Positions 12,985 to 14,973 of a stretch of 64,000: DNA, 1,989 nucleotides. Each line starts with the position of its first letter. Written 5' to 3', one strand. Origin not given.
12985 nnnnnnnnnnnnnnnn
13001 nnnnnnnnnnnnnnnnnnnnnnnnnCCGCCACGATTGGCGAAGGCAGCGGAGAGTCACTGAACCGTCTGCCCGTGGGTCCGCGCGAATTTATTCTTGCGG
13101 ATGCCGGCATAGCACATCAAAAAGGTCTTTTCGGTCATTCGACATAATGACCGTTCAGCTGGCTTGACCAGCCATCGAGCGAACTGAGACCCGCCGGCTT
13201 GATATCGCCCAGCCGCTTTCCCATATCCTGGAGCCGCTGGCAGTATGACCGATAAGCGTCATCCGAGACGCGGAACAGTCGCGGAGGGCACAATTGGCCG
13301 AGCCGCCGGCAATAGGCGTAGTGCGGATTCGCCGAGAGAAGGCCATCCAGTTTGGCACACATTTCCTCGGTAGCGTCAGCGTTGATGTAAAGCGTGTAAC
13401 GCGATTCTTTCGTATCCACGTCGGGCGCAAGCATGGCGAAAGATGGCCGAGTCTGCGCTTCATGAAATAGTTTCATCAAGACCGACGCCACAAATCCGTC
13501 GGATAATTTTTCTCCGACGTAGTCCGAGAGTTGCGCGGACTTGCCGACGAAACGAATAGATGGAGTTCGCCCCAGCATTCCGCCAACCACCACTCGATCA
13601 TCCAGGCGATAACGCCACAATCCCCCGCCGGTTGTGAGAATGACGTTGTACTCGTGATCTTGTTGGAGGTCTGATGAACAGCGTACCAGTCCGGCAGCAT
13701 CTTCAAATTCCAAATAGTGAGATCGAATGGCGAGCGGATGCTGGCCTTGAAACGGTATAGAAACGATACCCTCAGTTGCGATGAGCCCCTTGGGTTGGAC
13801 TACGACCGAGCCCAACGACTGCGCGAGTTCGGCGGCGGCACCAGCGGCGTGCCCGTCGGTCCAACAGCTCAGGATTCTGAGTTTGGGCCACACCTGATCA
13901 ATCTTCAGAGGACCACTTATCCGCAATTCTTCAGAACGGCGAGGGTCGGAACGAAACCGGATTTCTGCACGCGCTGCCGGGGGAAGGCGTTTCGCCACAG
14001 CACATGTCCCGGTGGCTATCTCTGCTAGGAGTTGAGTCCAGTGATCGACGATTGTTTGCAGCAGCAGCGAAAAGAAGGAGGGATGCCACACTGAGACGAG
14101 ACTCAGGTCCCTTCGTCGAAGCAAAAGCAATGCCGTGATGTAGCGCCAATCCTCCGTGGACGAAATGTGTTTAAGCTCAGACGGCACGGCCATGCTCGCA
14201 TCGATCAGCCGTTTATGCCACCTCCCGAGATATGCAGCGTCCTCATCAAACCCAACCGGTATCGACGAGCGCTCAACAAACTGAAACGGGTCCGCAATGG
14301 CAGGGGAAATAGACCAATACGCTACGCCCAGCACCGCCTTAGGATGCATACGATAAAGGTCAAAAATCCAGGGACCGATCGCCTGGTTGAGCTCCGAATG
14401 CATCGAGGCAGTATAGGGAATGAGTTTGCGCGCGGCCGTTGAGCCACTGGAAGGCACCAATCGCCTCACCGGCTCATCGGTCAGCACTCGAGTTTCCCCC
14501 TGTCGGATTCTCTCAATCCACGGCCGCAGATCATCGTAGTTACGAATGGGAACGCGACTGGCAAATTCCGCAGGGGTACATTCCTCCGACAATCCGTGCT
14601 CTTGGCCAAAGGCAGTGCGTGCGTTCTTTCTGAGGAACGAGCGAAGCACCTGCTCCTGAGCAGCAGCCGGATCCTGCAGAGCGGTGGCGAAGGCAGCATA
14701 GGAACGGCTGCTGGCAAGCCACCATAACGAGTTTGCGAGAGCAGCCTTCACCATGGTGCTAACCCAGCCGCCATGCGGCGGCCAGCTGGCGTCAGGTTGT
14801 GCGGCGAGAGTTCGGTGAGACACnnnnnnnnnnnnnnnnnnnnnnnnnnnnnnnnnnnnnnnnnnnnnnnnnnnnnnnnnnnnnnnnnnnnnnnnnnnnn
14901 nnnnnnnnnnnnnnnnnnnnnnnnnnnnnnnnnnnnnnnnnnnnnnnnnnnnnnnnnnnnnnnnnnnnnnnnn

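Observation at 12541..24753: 12.2-kb segment bounded by perfect 20-bp inverted repeats carrying an 11-gene cargo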

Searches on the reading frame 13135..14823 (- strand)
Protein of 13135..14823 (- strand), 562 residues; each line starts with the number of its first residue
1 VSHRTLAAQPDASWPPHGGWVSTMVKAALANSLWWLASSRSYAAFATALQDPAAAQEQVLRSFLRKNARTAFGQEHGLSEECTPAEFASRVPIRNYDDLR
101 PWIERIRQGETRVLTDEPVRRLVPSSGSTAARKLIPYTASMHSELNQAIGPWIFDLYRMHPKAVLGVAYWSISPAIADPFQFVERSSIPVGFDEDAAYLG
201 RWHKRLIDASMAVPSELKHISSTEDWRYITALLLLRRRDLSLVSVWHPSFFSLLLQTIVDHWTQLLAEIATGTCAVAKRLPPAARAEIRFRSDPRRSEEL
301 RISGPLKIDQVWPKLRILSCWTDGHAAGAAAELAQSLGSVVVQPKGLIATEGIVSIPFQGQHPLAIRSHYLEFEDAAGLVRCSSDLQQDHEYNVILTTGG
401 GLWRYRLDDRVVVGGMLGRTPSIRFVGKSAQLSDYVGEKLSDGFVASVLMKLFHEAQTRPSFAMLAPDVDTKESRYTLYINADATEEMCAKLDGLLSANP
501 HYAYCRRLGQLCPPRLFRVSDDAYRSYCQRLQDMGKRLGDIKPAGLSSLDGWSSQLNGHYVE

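Call 8: search_protein_families(library=pfam, proteins=[window:13135-14823:-], max_evalue=0.01)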
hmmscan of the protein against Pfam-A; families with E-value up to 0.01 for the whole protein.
window:13135-14823:- (562 aa): 3 families
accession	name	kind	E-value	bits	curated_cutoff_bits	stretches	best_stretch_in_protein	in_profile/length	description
PF03321.19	GH3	-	8.3e-47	160.3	23.6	1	45-326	5-288/304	GH3 family N-terminal domain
PF23571.1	GH3_M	-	2.6e-11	43.9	23.6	1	368-428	7-75/75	GH3 family central domain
PF23572.1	GH3_C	-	1.4e-09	39.1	23.6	1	461-545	21-113/119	GH3 family C-terminal domain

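Call 10: search_protein_families(library=ncbifam, proteins=[window:13135-14823:-], max_evalue=0.01)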
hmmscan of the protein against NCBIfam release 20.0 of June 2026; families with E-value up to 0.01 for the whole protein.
window:13135-14823:- (562 aa): 1 family
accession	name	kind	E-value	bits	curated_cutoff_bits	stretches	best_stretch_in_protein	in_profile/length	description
NF052613.1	OlsH_GH3_orni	equivalog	1.8e-09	36.6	620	1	25-108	14-92/524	lyso-ornithine lipid synthetase OlsH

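Call 12: find_encoding_contigs(protein=window:13135-14823:-, flank=10000, max_places=10)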
Protein window:13135-14823:- (562 aa): no gene with exactly this product is on record in the collection.

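Call 25: find_homologous_proteins(query=window:13135-14823:-)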
Query window:13135-14823:- (562 aa): 1750 proteins with E <= 0.001 among 8000 candidates; the best 120 are listed.
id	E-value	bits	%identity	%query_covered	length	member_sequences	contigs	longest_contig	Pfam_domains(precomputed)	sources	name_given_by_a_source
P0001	0.0e+0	1203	97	96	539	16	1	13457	PF03321.20,PF23571.2,PF23572.2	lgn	-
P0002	0.0e+0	1076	88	96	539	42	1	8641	PF03321.20,PF23571.2,PF23572.2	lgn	-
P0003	0.0e+0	1015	81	96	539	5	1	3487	PF03321.20,PF23571.2,PF23572.2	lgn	-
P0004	4.2e-293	991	80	96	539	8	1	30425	PF03321.20,PF23571.2,PF23572.2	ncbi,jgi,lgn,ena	ncbi:MAG: GH3 auxin-responsive promoter family protein [Candidatus Sulfotelmatobacter sp.]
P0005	9.2e-259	878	87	78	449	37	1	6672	PF03321.20,PF23571.2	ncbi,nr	ncbi:MAG TPA: GH3 auxin-responsive promoter family protein [Candidatus Acidoferrum sp.]|nr:GH3 auxin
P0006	5.5e-256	869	71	96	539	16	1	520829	PF03321.20,PF23571.2,PF23572.2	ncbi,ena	-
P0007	1.1e-251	854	70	96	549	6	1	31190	PF03321.20,PF23571.2,PF23572.2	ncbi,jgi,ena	-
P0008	3.8e-248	843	68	96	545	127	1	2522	PF03321.20,PF23571.2,PF23572.2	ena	-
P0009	2.2e-247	840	68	96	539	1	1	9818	PF03321.20,PF23571.2,PF23572.2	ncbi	-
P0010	4.3e-246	836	67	96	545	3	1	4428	PF03321.20,PF23571.2,PF23572.2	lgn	-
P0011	1.7e-244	831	68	96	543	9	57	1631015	PF03321.20,PF23571.2,PF23572.2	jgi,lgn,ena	jgi:hypothetical protein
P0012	4.1e-243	826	67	96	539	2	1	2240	PF03321.20,PF23571.2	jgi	-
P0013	1.5e-241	821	66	96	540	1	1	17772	PF03321.20,PF23571.2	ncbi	-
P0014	1.0e-239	815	66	96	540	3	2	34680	PF03321.20,PF23571.2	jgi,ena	jgi:hypothetical protein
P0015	1.3e-239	815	66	96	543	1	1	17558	PF03321.20,PF23571.2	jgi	jgi:hypothetical protein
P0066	4.3e-173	595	53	94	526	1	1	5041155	PF03321.20,PF23571.2,PF23572.2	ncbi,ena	-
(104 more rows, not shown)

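Call 26: find_encoding_contigs(protein=P0001, flank=10000, max_places=3)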
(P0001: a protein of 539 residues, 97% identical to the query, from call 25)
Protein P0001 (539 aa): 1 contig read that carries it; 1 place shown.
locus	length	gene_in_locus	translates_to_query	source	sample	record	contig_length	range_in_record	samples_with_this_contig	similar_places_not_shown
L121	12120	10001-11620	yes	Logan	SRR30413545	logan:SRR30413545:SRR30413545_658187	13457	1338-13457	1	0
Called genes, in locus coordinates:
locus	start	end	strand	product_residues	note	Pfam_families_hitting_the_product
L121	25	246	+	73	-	-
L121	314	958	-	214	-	PF13474:SnoaL_3, PF14534:DUF4440, PF12680:SnoaL_2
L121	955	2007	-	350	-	PF00355:Rieske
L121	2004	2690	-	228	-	PF14378:PAP2_3, PF01569:PAP2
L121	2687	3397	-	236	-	PF00132:Hexapep (faint)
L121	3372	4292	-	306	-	PF00487:FA_desaturase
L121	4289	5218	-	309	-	PF11583:AurF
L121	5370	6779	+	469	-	PF02310:B12-binding, PF04055:Radical_SAM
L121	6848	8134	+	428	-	PF02310:B12-binding (weak), PF04055:Radical_SAM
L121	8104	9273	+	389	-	-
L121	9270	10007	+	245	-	-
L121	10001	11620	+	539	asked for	PF03321:GH3, PF23571:GH3_M, PF23572:GH3_C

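Call 27: find_encoding_contigs(protein=P0004, flank=10000, max_places=3)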
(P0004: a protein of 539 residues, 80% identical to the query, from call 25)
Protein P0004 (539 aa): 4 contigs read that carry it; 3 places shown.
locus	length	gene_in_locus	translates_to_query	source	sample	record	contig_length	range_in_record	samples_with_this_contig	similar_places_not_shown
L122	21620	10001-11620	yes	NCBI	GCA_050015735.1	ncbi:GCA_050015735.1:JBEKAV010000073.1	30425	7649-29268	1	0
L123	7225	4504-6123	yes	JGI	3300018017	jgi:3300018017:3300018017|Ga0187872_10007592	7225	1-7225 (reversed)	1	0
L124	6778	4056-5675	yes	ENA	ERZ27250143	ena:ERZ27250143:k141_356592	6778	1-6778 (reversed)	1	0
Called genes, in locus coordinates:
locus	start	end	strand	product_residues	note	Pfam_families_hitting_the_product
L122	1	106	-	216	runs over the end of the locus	PF05875:Ceramidase (weak)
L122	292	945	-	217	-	PF13474:SnoaL_3, PF14534:DUF4440, PF12680:SnoaL_2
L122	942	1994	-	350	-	PF00355:Rieske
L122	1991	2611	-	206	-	PF14378:PAP2_3, PF01569:PAP2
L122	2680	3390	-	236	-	PF00132:Hexapep (faint)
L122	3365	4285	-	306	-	PF00487:FA_desaturase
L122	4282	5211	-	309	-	PF11583:AurF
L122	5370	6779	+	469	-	PF02310:B12-binding, PF04055:Radical_SAM, PF13282:DUF4070 (faint)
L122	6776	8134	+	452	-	PF02310:B12-binding (weak), PF04055:Radical_SAM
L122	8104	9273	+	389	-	-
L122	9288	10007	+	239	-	-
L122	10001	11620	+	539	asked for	PF03321:GH3, PF23571:GH3_M, PF23572:GH3_C (weak)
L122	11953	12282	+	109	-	PF00239:Resolvase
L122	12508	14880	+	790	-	PF24814:WD40_Prp19, PF23381:Beta-prop_IFT122_1st, PF24817:WD40_WDHD1_1st, PF25175:Beta-prop_WDR5, PF25174:Beta-prop_THOC3, PF23414:Beta-prop_EML_2, PF25175:Beta-prop_WDR5, PF25173:Beta-prop_WDR3_1st, +25 more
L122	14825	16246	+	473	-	-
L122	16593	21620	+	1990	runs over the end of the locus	PF07703:A2M_BRD (faint), PF01835:MG2, PF17791:MG3, PF13620:CarboxypepD_reg, PF13715:CarbopepD_reg_2 (weak), PF00207:A2M, PF07678:TED_complement, PF07677:A2M_recep, +3 more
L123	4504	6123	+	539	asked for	PF03321:GH3, PF23571:GH3_M, PF23572:GH3_C (weak)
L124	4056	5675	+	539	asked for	PF03321:GH3, PF23571:GH3_M, PF23572:GH3_C (weak)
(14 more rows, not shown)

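Call 28: find_encoding_contigs(protein=P0006, flank=10000, max_places=3)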
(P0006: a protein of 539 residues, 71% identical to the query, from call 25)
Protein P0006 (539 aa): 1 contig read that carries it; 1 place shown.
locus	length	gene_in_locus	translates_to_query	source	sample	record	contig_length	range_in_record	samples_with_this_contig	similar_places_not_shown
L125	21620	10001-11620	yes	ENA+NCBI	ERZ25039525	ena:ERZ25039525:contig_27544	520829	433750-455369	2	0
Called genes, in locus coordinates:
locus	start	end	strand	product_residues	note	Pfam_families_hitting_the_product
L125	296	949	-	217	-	PF13474:SnoaL_3 (faint), PF14534:DUF4440 (weak), PF12680:SnoaL_2 (weak)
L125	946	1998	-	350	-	PF00355:Rieske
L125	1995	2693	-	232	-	PF14378:PAP2_3, PF01569:PAP2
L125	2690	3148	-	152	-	PF00132:Hexapep (faint)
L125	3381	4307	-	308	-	PF00487:FA_desaturase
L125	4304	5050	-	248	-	PF11583:AurF (weak)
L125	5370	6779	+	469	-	PF02310:B12-binding, PF04055:Radical_SAM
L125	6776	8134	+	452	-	PF02310:B12-binding (weak), PF19864:Radical_SAM_N2 (faint), PF04055:Radical_SAM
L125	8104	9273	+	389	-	-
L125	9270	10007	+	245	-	PF13527:Acetyltransf_9 (faint)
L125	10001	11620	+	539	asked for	PF03321:GH3, PF23571:GH3_M, PF23572:GH3_C (weak)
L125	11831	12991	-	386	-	PF00437:T2SSE, PF13191:AAA_16 (weak)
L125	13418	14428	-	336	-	PF02685:Glucokinase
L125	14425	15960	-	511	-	PF00479:G6PD_N, PF02781:G6PD_C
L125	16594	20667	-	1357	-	PF13620:CarboxypepD_reg, PF17210:SdrD_B (weak), PF22904:NOMO1-like_2nd (faint), PF25183:OMP_b-brl_4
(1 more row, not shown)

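Call 41: find_encoding_contigs(protein=P0066, flank=10000, max_places=2)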
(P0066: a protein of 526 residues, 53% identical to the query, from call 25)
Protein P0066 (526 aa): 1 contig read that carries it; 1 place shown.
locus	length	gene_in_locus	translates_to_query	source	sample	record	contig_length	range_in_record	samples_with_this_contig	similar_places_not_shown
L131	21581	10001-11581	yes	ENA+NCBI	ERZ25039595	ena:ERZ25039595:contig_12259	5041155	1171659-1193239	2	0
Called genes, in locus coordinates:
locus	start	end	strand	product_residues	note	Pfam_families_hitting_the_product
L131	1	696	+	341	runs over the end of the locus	-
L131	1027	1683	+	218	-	PF00355:Rieske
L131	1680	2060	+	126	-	-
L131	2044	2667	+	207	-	PF13474:SnoaL_3, PF14534:DUF4440, PF12680:SnoaL_2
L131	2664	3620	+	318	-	-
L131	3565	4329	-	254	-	PF14378:PAP2_3, PF01569:PAP2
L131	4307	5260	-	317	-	PF00487:FA_desaturase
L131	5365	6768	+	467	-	PF02310:B12-binding, PF04055:Radical_SAM, PF13282:DUF4070 (weak)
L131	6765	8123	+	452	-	PF02310:B12-binding (weak), PF04055:Radical_SAM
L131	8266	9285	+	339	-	-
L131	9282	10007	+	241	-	-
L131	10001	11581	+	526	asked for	PF03321:GH3, PF23571:GH3_M, PF23572:GH3_C (weak)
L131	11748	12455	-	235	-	PF06414:Zeta_toxin (faint)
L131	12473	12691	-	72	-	-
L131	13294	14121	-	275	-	-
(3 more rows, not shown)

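Call 42: find_encoding_contigs(protein=P0011, flank=10000, max_places=4)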
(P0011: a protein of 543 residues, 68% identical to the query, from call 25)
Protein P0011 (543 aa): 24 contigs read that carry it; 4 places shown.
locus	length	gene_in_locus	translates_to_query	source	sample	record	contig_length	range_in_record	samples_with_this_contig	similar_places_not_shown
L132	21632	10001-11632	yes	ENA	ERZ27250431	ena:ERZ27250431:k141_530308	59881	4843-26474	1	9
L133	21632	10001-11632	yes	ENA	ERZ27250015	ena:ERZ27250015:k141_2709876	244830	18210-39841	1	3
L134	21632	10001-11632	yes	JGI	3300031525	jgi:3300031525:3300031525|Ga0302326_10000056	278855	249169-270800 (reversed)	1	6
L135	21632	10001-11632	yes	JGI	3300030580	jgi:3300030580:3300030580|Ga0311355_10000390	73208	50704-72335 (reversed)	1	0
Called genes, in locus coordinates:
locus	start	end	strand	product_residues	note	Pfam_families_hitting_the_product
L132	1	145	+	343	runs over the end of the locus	PF01073:3Beta_HSD, PF01370:Epimerase, PF07993:NAD_binding_4 (faint), PF16363:GDP_Man_Dehyd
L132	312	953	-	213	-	PF12680:SnoaL_2, PF13474:SnoaL_3, PF14534:DUF4440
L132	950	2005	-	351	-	PF00355:Rieske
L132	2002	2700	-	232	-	PF01569:PAP2, PF14378:PAP2_3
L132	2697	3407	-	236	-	-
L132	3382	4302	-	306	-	PF00487:FA_desaturase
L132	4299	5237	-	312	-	PF11583:AurF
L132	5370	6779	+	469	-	PF02310:B12-binding, PF04055:Radical_SAM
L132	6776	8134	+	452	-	PF02310:B12-binding, PF04055:Radical_SAM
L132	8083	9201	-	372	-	-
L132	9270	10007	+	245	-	-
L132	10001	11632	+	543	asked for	PF03321:GH3, PF23571:GH3_M, PF23572:GH3_C (weak)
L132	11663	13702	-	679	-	PF02837:Glyco_hydro_2_N, PF22666:Glyco_hydro_2_N2 (weak), PF02836:Glyco_hydro_2_C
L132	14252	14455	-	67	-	-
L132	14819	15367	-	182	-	PF07883:Cupin_2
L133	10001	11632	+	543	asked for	PF03321:GH3, PF23571:GH3_M, PF23572:GH3_C (weak)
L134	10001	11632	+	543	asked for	PF03321:GH3, PF23571:GH3_M, PF23572:GH3_C (weak)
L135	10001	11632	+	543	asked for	PF03321:GH3, PF23571:GH3_M, PF23572:GH3_C (weak)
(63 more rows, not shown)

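Call 56: list_cluster_members(proteins=[P0001])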
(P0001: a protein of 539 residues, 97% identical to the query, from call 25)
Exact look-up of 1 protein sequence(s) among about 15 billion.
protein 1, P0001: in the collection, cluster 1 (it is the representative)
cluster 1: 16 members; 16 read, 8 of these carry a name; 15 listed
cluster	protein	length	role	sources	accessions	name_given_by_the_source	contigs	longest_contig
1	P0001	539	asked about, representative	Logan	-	-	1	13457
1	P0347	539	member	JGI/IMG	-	hypothetical protein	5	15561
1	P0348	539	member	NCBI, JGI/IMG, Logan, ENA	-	hypothetical protein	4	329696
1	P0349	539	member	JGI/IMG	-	hypothetical protein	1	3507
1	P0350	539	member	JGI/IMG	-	hypothetical protein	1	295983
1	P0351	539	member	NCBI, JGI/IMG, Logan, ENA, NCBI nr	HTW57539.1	MAG TPA: GH3 auxin-responsive promoter family protein [Terriglobales bacterium] | GH3 auxin-responsive promoter family protein [Terriglobales bacterium]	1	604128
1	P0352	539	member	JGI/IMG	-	hypothetical protein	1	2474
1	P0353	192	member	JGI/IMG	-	hypothetical protein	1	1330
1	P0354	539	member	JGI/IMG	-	hypothetical protein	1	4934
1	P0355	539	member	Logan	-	-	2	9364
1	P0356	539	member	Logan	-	-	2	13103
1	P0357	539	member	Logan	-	-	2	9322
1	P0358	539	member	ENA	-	-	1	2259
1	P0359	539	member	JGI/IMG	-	-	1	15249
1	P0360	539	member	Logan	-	-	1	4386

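Call 57: find_encoding_contigs(protein=P0348, flank=10000, max_places=4)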
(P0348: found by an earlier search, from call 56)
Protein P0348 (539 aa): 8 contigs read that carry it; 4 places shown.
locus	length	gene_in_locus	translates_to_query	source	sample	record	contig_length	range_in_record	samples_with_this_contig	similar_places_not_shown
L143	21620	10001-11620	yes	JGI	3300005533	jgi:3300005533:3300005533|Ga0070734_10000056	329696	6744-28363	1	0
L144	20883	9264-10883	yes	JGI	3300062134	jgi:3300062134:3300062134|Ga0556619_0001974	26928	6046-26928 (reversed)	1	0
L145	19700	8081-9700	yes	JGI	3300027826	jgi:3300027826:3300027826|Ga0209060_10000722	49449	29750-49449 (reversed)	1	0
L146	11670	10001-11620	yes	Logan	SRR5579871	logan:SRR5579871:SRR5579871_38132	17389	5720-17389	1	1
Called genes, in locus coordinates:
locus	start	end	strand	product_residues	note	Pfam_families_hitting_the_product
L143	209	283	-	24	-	-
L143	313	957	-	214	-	PF13474:SnoaL_3, PF14534:DUF4440, PF12680:SnoaL_2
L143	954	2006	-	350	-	PF00355:Rieske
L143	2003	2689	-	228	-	PF14378:PAP2_3, PF01569:PAP2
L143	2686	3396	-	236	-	-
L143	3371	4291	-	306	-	PF00487:FA_desaturase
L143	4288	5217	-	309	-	PF11583:AurF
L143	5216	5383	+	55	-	-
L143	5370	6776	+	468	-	PF02310:B12-binding, PF04055:Radical_SAM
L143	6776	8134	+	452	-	PF02310:B12-binding (weak), PF04055:Radical_SAM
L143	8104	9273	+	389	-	-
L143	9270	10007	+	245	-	-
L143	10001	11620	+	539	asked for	PF03321:GH3, PF23571:GH3_M, PF23572:GH3_C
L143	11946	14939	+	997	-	PF01326:PPDK_N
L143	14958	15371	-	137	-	PF01850:PIN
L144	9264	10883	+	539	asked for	PF03321:GH3, PF23571:GH3_M, PF23572:GH3_C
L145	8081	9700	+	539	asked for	PF03321:GH3, PF23571:GH3_M, PF23572:GH3_C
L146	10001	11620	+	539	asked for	PF03321:GH3, PF23571:GH3_M, PF23572:GH3_C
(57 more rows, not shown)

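Call 62: find_encoding_contigs(protein=P0350, flank=10000, max_places=3)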
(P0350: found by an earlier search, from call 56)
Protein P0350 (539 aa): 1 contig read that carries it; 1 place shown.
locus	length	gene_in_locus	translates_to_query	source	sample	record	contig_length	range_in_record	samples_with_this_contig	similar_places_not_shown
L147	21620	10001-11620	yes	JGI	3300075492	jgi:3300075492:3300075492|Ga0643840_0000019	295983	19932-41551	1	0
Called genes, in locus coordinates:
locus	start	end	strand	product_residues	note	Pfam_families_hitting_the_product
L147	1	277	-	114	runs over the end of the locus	-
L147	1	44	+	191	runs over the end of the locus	-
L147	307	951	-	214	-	PF13474:SnoaL_3, PF14534:DUF4440, PF12680:SnoaL_2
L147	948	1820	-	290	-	PF00355:Rieske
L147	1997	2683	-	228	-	PF14378:PAP2_3, PF01569:PAP2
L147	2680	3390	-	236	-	PF00132:Hexapep (faint)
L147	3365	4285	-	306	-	PF00487:FA_desaturase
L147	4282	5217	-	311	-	PF11583:AurF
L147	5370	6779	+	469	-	PF02310:B12-binding, PF04055:Radical_SAM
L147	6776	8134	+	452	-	PF02310:B12-binding (weak), PF04055:Radical_SAM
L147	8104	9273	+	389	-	-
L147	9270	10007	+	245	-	-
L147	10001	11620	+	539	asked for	PF03321:GH3, PF23571:GH3_M, PF23572:GH3_C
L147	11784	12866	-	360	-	PF00180:Iso_dh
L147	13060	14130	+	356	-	PF01571:GCV_T, PF08669:GCV_T_C (weak)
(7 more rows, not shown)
